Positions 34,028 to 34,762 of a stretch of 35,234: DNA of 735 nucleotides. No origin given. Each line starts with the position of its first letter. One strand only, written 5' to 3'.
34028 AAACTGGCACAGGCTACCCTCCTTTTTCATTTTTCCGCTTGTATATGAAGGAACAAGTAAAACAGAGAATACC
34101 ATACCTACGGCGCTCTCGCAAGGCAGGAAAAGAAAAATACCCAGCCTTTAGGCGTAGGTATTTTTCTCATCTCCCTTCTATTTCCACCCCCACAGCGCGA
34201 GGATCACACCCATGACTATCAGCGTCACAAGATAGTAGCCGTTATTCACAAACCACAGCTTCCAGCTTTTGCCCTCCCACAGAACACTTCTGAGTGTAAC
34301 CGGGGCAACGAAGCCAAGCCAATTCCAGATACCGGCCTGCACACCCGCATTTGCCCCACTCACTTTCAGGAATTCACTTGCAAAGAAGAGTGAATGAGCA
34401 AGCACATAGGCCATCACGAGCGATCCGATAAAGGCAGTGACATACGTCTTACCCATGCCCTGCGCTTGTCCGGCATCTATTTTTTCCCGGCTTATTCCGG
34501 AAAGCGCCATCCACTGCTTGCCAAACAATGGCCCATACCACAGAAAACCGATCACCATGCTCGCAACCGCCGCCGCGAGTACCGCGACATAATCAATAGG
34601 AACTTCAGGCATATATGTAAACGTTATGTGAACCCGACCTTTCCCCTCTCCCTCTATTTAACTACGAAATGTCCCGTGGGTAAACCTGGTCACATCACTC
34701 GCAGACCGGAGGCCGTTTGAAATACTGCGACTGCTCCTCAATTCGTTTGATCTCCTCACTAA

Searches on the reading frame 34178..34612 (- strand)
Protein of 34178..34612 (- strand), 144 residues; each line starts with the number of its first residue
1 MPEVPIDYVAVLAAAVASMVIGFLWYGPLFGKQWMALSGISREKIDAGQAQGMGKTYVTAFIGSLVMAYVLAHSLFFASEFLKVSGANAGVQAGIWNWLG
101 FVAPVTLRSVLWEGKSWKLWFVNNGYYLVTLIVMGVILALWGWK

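Call 56: search_protein_families(library=pfam, proteins=[window:34178-34612:-], max_evalue=0.001)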
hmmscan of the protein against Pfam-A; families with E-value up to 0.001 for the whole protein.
window:34178-34612:- (144 aa): 1 family
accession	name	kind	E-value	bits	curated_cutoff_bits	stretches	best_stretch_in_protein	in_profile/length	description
PF08570.15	DUF1761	-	8.2e-32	110.5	31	1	9-138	1-122/123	Protein of unknown function (DUF1761)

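Call 58: find_encoding_contigs(protein=window:34178-34612:-, flank=10000, max_places=6)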
Protein window:34178-34612:- (144 aa): 3 contigs read that carry it; 1 place shown.
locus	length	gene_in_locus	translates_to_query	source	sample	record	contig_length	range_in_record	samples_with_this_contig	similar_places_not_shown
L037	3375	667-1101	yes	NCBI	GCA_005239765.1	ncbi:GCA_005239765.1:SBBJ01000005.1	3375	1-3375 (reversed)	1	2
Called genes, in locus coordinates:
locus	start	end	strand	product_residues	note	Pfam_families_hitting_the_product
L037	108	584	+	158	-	-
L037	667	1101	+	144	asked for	PF08570:DUF1761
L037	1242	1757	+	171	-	-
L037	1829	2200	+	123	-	-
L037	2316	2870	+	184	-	PF10517:DM13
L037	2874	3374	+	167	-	?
